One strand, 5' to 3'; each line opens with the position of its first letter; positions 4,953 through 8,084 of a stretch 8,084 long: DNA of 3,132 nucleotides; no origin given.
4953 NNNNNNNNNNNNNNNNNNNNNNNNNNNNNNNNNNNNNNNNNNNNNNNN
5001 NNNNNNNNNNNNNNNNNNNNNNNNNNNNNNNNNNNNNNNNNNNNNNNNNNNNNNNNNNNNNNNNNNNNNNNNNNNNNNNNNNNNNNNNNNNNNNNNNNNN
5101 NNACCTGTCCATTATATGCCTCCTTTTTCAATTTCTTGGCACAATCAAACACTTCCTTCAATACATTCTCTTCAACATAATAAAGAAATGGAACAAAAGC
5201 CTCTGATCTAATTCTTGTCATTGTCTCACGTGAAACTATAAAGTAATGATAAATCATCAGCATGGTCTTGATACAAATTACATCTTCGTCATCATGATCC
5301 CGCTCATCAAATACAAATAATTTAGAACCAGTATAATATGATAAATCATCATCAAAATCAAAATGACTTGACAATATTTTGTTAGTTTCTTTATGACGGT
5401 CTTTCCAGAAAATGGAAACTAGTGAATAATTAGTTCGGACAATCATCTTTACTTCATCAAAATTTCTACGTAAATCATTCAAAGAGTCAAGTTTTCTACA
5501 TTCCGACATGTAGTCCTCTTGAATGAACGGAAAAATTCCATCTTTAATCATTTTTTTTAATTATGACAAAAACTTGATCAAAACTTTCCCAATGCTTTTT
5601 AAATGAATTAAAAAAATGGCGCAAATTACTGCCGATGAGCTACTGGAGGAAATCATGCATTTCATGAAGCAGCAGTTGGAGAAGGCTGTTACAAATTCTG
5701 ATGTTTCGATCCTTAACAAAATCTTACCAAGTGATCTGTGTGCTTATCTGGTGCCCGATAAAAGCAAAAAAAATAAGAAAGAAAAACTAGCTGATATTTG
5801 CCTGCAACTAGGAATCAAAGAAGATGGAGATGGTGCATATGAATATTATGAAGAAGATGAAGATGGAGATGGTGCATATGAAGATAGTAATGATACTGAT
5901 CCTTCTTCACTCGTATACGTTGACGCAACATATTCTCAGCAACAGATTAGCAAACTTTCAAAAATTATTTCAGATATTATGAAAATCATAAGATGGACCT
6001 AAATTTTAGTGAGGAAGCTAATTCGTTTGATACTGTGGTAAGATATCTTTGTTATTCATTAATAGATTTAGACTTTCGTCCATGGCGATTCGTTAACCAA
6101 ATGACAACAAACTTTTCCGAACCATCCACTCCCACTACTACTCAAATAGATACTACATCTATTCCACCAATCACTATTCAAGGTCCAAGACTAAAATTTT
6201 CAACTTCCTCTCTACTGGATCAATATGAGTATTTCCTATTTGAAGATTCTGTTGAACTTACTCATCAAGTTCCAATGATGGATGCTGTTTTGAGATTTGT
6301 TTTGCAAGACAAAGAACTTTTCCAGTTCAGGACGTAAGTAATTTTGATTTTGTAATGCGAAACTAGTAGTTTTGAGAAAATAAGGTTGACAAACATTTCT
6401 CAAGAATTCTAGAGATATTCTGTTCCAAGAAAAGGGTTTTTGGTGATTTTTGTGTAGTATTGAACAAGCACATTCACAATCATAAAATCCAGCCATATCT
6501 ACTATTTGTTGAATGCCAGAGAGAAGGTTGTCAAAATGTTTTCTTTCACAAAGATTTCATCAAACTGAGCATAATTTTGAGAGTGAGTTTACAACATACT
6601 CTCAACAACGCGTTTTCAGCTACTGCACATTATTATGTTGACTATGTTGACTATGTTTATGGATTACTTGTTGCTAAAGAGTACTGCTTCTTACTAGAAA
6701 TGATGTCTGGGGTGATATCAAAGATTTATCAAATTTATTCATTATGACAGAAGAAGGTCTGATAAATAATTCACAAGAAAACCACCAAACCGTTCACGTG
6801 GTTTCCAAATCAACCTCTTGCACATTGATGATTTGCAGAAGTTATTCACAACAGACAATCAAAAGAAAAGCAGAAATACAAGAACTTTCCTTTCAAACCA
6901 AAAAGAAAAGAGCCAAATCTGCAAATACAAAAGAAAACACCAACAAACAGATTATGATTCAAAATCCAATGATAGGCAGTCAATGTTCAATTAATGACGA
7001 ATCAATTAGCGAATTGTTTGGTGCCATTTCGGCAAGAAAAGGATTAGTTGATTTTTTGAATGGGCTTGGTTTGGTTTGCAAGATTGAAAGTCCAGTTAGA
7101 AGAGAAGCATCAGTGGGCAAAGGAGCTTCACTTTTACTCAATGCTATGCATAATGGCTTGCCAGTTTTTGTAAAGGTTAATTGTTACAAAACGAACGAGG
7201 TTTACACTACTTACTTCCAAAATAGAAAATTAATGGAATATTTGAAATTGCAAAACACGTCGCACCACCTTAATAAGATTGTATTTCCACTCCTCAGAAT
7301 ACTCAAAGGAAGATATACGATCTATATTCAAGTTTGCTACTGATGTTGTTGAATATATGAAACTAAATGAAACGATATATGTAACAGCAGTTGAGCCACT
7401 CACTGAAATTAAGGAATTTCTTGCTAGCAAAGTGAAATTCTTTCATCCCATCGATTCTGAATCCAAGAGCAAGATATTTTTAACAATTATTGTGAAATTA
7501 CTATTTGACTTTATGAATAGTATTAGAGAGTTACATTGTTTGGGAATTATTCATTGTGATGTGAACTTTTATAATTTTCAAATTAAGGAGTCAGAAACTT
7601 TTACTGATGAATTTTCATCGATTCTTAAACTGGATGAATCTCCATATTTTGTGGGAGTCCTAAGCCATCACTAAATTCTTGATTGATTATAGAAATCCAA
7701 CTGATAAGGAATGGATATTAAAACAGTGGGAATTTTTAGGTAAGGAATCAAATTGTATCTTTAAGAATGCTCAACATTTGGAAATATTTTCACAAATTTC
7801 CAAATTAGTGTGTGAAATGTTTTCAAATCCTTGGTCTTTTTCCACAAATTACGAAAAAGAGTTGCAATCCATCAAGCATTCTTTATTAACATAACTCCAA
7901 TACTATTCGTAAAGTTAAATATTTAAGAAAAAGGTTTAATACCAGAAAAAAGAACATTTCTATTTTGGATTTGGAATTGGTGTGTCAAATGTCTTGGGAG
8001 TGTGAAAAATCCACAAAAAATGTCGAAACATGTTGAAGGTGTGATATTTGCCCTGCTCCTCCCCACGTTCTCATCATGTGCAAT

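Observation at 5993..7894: Chain of abutting same-strand ORFs in shifting frames: a decaying or mis-assembled kinase-like gene rather than five separate genes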

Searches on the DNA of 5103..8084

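Call 67: search_rna_families(source=window, start=5103, end=8084, threshold=evalue, max_evalue=1)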
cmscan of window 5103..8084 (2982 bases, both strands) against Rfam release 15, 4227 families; matches with E-value up to 1: 0.
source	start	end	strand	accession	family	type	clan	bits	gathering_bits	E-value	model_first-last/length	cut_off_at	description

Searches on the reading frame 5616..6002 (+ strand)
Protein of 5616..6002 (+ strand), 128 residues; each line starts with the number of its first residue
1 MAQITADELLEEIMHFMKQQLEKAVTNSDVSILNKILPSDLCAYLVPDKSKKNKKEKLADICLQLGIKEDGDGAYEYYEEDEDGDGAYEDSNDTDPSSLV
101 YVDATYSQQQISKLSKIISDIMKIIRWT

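Call 4: search_protein_families(library=pfam, proteins=[window:5616-6002:+], max_evalue=1)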
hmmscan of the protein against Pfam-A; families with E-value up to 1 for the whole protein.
window:5616-6002:+ (128 aa): 1 family
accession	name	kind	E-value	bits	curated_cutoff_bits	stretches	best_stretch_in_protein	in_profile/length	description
PF11714.13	Inhibitor_I53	-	0.33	11.6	25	1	41-84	17-60/78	Thrombin inhibitor Madanin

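Call 7: find_encoding_contigs(protein=window:5616-6002:+, flank=10000, max_places=4)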
Protein window:5616-6002:+ (128 aa): no gene with exactly this product is on record in the collection.

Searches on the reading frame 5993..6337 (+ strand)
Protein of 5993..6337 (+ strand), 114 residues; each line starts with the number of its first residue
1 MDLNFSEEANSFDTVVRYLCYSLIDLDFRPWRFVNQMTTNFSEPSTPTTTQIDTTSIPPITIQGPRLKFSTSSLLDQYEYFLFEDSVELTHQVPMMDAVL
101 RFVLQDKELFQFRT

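Call 4: search_protein_families(library=pfam, proteins=[window:5993-6337:+], max_evalue=1)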
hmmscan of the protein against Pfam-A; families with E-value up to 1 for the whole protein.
window:5993-6337:+ (114 aa): 0 families

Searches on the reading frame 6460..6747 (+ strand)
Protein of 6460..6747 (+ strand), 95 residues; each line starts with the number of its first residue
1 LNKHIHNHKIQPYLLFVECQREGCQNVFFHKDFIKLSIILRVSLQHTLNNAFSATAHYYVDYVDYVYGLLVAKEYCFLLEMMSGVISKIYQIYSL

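Call 4: search_protein_families(library=pfam, proteins=[window:6460-6747:+], max_evalue=1)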
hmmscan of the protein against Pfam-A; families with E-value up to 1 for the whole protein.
window:6460-6747:+ (95 aa): 0 families

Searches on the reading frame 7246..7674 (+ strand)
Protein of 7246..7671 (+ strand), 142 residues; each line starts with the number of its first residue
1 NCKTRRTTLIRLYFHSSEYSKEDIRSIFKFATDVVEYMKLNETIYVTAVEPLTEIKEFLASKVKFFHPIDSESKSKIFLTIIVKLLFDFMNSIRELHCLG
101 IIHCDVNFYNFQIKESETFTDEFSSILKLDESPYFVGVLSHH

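Call 4: search_protein_families(library=pfam, proteins=[window:7279-7674:+], max_evalue=1)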
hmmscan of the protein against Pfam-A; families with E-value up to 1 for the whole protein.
window:7279-7674:+ (131 aa): 1 family
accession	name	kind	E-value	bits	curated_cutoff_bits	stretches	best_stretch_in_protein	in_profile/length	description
PF01163.29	RIO1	-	0.097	12.7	22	1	76-107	111-143/187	RIO domain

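Call 35: search_protein_representatives(protein=window:7246-7671:+)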
Query: 142 residues. Proteins with E-value up to 0.001 (for the whole library): 4; up to 1e-10: 0; up to 1e-30: 0. The best 4 are listed.
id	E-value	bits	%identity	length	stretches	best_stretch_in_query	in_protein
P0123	6.3e-06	42.7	27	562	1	16-114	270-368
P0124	1.9e-04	37.9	32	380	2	72-125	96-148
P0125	4.3e-04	36.7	29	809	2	77-121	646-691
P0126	7.7e-04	35.9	25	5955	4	80-130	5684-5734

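Call 39: search_protein_families(library=pfam, proteins=[P0123, P0124, P0125], max_evalue=0.01)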
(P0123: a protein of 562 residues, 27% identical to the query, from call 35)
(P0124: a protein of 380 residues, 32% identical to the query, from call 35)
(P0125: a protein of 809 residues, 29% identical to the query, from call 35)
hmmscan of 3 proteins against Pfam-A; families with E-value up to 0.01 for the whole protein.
P0123 (562 aa): 0 families

P0124 (380 aa): 11 families
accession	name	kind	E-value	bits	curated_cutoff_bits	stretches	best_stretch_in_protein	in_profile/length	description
PF00069.31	Pkinase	-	3.8e-32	112.1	31.7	2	12-141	3-135/263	Protein kinase domain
PF07714.23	PK_Tyr_Ser-Thr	-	7e-20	71.8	23.1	2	12-142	3-140/258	Protein tyrosine and serine/threonine kinase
PF03109.22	ABC1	-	6.3e-14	52.1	22.9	2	144-259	125-226/244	ABC1 atypical kinase-like domain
PF03881.20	Fructosamin_kin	-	8.8e-09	35.4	22.4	1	24-90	30-99/288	Fructosamine kinase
PF17667.7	Pkinase_fungal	-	2.8e-08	33.3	24.1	2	162-244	266-336/387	Fungal protein kinase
PF06293.20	Kdo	-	1.2e-05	25.3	21.3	0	165-245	93-167/207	Lipopolysaccharide kinase (Kdo/WaaP) family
PF14531.12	Kinase-like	-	1.7e-05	24.7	25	0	82-150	125-193/289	Kinase-like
PF05109.20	Herpes_gp350_A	-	2.1e-05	24.9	27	0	55-93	67-105/158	Herpes virus envelope glycoprotein gp350, N-terminal A domain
PF01636.29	APH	-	8.1e-05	22.9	23.2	0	200-226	155-186/239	Phosphotransferase enzyme family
PF13095.12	FTA2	-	0.0031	17.6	30.2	0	112-136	179-203/214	Kinetochore Sim4 complex subunit FTA2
PF06896.17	Phage_TAC_3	-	0.0044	18.1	22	0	174-205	4-35/117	Phage tail assembly chaperone proteins, TAC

P0125 (809 aa): 6 families
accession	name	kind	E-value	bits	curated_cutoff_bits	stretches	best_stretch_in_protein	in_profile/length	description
PF00069.31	Pkinase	-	1.2e-78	264.6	31.7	3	558-755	5-194/263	Protein kinase domain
PF07714.23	PK_Tyr_Ser-Thr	-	4.7e-77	259.2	23.1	3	556-778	3-228/258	Protein tyrosine and serine/threonine kinase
PF14531.12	Kinase-like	-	1.3e-09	38.2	25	1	203-318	156-284/289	Kinase-like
PF06293.20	Kdo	-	2.8e-09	37.2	21.3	1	613-696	83-166/207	Lipopolysaccharide kinase (Kdo/WaaP) family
PF03109.22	ABC1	-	1.5e-06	27.9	22.9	0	619-701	139-216/244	ABC1 atypical kinase-like domain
PF17667.7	Pkinase_fungal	-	0.00022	20.5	24.1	0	659-708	296-347/387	Fungal protein kinase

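Call 41: list_cluster_members(proteins=[P0123, P0124, P0125, P0126])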
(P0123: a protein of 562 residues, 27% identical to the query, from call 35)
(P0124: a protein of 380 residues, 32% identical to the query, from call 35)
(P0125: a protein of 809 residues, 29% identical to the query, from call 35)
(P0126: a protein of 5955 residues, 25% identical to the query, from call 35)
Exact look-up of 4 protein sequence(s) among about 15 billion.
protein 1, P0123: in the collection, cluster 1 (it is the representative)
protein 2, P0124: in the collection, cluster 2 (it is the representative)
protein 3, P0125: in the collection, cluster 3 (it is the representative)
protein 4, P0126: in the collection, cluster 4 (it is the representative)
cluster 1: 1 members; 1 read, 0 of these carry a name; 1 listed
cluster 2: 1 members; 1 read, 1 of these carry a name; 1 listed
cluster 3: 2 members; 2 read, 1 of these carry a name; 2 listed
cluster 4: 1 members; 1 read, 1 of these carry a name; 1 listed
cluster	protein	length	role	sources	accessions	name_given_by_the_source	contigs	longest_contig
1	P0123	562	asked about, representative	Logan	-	-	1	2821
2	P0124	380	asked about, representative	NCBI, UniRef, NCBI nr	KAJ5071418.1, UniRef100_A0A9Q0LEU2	tau-tubulin kinase 2 [Anaeramoeba ignava] | non-specific serine/threonine protein kinase n=1 Tax=Anaeramoeba ignava TaxID=1746090 ...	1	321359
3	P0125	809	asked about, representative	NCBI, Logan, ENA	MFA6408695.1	MAG: protein kinase family protein [Gammaproteobacteria bacterium]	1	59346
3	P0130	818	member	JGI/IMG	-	-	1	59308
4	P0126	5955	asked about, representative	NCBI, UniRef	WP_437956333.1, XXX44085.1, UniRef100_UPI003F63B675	protein kinase [Sorangium sp. So ce119] | protein kinase domain-containing protein n=1 Tax=Sorangium sp. So ce119 TaxID=3133279 ...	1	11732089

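Call 42: find_encoding_contigs(protein=P0123, flank=6000, max_places=4)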
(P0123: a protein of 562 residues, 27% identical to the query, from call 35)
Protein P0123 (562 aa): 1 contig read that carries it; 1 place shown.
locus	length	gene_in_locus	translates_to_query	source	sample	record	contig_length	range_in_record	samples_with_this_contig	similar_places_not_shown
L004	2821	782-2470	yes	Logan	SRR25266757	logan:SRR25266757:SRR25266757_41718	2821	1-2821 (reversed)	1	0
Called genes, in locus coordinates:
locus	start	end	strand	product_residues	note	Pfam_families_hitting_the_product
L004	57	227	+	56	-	-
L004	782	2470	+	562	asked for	-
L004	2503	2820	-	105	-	?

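Call 45: search_protein_families(library=pfam, proteins=[L004:2503-2820:-, L004:57-227:+, P0123], max_evalue=10)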
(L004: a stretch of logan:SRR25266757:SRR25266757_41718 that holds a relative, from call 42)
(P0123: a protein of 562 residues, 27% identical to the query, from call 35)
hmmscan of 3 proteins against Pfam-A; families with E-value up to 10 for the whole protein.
L004:2503-2820:- (105 aa): 0 families

L004:57-227:+ (56 aa): 0 families

P0123 (562 aa): 2 families
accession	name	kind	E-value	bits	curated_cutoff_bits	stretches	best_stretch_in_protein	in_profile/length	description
PF07955.17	DUF1687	-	0.12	13.3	27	1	62-117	7-60/128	Protein of unknown function (DUF1687)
PF00069.31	Pkinase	-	0.58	9.9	31.7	1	342-457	106-193/263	Protein kinase domain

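Call 57: predict_structure(protein=P0123)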
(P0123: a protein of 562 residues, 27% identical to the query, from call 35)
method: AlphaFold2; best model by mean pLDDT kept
length: 562 residues; sequences in the alignment: 1
mean_pLDDT: 33.6   pTM: 0.21
mean pLDDT of the five models: 33.6, 28.8, 27.6, 26.8, 24.9
residues with pLDDT >= 90: 0; 70-90: 0; 50-70: 0; < 50: 562
segments of 3 or more residues with pLDDT < 50: 1-562
pLDDT, mean of each block of 10 residues (from residue 1): 28 32 36 39 40 34 32 33 35 33 33 28 31 36 36 37 38 35 28 21 24 31 32 32 35 37 32 29 32 29 27 29 34 40 38 34 29 38 38 34 32 27 25 29 28 33 33 33 36 41 42 44 44 37 42 38 28
secondary structure, 60 per line:
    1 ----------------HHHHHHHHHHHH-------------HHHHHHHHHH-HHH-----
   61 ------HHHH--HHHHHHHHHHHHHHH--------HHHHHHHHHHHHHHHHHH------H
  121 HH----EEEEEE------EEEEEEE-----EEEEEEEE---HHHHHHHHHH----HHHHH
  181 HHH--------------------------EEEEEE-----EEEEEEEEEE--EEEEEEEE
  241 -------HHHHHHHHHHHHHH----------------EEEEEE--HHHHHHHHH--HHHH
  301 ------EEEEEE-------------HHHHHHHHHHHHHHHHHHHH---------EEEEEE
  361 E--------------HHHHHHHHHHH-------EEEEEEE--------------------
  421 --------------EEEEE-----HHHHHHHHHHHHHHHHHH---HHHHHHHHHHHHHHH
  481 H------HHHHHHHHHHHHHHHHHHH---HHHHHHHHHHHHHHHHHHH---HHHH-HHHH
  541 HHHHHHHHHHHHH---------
elements in order: H17-28 H42-51 H67-70 H73-87 H96-113 E127-132 E139-145 E151-158 H162-171 H176-183 E210-215 E221-230 E233-240 H248-261 E278-283 H286-294 H297-300 E307-312 H326-345 E355-361 H376-386 E394-400 E435-439 H445-462 H466-481 H488-506 H510-528 H532-535 H537-553

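Call 60: find_related_loci(query=P0123, collection=viral_contigs, flank=3000)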
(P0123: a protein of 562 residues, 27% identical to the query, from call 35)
Query P0123 (562 aa) in viral_contigs; peptide patterns used: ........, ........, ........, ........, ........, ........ (x = any residue, [..] = any of these).
10 stretches matched a pattern, but none encodes a relative of the query by tblastn (E <= 1e-3).

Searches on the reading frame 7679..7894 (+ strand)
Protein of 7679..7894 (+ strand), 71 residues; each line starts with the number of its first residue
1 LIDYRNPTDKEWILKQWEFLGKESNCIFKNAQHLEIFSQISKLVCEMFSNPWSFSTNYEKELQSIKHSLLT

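Call 4: search_protein_families(library=pfam, proteins=[window:7679-7894:+], max_evalue=1)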
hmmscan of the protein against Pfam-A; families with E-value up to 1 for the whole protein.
window:7679-7894:+ (71 aa): 2 families
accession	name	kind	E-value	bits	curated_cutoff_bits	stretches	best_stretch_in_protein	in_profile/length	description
PF22927.2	INT1_R3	-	0.024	14.7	27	1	28-68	65-103/160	Integrator complex subunit 1, R3 domain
PF20362.3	DUF6657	-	0.15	12.6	27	1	5-50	28-73/142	Family of unknown function (DUF6657)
